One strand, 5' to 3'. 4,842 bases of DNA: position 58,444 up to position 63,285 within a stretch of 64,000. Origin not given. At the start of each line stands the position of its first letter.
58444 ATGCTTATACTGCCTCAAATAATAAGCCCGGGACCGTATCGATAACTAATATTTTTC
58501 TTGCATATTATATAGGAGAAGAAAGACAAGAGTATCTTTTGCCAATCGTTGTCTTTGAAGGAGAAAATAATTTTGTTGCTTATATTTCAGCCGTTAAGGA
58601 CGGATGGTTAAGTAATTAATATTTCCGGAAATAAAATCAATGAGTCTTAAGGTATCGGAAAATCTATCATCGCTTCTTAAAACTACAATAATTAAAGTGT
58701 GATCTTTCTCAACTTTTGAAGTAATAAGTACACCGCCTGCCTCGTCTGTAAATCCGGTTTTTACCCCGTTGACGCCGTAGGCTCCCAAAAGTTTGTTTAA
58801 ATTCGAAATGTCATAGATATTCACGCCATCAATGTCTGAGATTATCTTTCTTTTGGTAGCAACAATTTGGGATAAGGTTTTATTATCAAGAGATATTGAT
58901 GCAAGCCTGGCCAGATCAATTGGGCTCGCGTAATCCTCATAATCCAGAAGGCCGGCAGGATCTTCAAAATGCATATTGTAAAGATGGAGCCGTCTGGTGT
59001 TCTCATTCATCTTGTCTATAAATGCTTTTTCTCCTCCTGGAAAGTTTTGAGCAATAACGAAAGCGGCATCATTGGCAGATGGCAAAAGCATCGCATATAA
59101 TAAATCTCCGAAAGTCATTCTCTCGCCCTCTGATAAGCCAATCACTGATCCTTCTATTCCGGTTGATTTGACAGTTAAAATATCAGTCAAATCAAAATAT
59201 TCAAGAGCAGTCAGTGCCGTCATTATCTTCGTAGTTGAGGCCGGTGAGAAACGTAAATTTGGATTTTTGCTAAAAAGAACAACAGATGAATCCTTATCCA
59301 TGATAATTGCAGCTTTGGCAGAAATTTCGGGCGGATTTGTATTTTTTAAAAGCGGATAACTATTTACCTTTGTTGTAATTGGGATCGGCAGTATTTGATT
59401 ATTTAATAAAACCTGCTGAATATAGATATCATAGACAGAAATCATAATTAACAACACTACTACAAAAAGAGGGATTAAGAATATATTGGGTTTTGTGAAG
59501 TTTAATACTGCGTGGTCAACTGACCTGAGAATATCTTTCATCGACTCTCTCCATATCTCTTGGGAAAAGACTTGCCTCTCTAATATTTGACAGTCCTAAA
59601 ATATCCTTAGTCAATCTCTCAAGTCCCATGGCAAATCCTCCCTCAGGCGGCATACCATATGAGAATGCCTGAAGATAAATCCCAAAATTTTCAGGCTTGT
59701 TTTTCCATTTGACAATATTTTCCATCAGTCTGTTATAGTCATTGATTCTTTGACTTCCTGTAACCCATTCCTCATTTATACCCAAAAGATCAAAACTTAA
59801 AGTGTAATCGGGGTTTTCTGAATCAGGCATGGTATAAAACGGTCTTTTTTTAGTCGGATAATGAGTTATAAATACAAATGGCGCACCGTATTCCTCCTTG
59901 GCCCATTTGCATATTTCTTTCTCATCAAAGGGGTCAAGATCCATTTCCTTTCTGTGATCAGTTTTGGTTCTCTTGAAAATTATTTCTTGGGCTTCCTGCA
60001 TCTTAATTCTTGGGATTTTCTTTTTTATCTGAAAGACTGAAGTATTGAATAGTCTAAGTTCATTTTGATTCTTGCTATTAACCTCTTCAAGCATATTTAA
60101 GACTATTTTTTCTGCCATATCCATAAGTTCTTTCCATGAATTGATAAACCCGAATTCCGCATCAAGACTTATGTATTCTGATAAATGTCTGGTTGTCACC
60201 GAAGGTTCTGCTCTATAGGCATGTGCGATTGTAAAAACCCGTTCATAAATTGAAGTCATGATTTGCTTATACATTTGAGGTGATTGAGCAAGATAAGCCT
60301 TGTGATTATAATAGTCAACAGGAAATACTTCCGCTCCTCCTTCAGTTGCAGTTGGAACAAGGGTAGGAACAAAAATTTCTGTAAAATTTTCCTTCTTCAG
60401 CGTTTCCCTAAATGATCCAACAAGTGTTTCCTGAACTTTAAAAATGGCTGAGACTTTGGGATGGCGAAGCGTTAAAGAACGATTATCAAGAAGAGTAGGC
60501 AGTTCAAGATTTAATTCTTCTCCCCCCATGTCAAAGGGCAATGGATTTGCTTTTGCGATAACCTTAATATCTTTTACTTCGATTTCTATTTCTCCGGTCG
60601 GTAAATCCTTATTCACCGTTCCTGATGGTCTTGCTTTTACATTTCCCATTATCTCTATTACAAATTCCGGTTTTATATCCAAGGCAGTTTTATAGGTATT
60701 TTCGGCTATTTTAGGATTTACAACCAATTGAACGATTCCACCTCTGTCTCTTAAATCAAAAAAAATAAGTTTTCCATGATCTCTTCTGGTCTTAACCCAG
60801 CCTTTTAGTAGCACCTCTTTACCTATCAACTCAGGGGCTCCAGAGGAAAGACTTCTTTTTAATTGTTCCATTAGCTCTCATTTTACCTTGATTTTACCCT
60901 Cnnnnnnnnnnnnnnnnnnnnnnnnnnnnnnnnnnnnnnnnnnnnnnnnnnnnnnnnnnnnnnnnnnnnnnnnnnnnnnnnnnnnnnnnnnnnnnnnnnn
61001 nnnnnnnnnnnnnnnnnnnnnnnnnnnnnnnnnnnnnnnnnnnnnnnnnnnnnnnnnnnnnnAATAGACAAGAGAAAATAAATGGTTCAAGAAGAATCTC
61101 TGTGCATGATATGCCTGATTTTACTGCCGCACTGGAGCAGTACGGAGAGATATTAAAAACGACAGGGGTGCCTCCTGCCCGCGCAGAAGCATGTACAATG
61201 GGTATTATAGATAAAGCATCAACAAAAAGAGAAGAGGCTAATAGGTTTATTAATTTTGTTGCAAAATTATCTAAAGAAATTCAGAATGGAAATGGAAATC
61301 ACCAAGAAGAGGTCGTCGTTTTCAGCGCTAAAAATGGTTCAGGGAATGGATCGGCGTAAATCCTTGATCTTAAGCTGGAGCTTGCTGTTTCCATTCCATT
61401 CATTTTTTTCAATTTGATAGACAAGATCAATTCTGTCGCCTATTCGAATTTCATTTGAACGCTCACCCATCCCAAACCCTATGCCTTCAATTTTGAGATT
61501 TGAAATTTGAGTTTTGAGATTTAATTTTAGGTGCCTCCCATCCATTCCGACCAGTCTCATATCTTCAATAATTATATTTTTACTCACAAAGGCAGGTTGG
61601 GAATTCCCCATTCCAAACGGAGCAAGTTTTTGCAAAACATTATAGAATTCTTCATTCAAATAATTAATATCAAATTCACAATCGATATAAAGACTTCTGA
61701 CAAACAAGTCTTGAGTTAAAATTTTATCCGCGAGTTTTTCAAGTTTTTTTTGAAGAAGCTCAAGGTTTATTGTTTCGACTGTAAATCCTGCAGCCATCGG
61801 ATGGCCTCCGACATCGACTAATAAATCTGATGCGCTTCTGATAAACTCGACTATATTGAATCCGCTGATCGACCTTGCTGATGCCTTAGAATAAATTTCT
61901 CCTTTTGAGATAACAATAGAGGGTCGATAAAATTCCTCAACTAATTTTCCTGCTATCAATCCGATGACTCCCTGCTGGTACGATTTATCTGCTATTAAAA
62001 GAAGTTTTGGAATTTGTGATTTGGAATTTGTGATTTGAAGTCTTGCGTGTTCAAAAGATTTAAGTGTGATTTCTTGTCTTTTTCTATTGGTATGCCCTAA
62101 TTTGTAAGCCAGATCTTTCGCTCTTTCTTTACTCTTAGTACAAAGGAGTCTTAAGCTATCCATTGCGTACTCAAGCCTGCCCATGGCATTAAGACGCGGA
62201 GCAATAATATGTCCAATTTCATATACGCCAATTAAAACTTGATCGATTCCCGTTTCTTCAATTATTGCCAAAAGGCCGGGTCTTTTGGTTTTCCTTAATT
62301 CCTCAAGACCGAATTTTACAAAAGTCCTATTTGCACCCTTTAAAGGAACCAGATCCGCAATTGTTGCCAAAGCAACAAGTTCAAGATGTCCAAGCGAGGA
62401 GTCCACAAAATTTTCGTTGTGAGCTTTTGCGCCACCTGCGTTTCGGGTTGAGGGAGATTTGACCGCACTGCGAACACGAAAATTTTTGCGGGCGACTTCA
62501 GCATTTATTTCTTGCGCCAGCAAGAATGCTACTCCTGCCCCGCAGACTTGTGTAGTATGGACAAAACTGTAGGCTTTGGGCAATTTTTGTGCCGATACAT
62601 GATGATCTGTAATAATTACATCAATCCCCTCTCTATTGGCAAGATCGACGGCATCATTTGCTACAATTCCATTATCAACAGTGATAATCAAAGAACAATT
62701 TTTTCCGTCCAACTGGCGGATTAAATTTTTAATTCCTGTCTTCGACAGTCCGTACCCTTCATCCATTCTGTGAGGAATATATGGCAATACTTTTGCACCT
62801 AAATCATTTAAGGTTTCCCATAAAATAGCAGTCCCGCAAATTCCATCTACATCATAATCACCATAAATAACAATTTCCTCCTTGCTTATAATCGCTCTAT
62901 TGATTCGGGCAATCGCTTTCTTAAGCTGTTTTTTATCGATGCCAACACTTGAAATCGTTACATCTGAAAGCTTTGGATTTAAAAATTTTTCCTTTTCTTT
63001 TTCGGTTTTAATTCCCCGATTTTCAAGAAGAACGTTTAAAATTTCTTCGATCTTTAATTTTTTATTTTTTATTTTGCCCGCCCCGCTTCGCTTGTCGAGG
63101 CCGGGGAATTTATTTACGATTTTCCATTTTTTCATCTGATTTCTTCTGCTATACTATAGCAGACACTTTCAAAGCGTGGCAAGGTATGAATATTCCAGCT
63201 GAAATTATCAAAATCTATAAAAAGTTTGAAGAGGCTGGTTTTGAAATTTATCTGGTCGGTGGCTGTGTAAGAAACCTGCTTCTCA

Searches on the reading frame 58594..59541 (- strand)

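Call 19: search_protein_families(library=pfam, proteins=[window:58594-59541:-], max_evalue=0.001)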
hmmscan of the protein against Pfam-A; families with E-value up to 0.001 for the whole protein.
window:58594-59541:- (315 aa): 3 families
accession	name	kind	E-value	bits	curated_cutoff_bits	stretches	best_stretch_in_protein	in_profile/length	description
PF00768.25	Peptidase_S11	-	1.5e-47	162.5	27.6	1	67-290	4-237/239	D-alanyl-D-alanine carboxypeptidase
PF02113.21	Peptidase_S13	-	2e-05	24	22.8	1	71-117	12-60/444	D-Ala-D-Ala carboxypeptidase 3 (S13) family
PF13354.11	Beta-lactamase2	-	0.00017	21.4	22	1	88-213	12-142/214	Beta-lactamase enzyme family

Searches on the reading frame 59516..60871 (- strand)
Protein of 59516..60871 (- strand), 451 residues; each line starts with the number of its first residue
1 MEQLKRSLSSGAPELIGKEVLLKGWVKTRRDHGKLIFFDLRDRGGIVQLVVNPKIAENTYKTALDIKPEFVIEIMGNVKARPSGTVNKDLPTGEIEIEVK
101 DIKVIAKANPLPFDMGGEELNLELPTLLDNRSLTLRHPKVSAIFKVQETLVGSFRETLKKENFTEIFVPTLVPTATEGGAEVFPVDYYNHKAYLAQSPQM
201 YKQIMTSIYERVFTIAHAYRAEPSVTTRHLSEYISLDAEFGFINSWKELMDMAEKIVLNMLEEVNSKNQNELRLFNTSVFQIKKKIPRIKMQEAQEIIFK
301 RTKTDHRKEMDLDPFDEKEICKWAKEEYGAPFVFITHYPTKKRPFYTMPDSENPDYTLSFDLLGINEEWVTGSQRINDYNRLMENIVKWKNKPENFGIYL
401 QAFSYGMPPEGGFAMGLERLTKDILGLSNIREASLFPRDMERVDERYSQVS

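Call 19: search_protein_families(library=pfam, proteins=[window:59516-60871:-], max_evalue=0.001)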
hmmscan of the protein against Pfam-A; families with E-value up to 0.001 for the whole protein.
window:59516-60871:- (451 aa): 2 families
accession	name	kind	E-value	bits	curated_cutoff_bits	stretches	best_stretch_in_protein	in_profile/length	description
PF00152.25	tRNA-synt_2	-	8.7e-78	261.9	25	1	126-439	4-307/308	tRNA synthetases class II (D, K and N)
PF01336.31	tRNA_anti-codon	-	7.6e-19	67.9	27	1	20-105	1-75/75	OB-fold nucleic acid binding domain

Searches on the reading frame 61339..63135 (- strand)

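Call 19: search_protein_families(library=pfam, proteins=[window:61339-63135:-], max_evalue=0.001)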
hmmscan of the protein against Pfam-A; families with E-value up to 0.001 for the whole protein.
window:61339-63135:- (598 aa): 3 families
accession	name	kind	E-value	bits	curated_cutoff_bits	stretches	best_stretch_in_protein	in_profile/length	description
PF17768.7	RecJ_OB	-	8.8e-34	116.2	27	1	484-592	1-107/107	RecJ OB domain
PF01368.27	DHH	-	5.8e-23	82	28.1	1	88-210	2-105/125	DHH family, N-terminal domain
PF02272.25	DHHA1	-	2.6e-11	44.3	25.9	1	383-468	10-99/102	DHHA1 domain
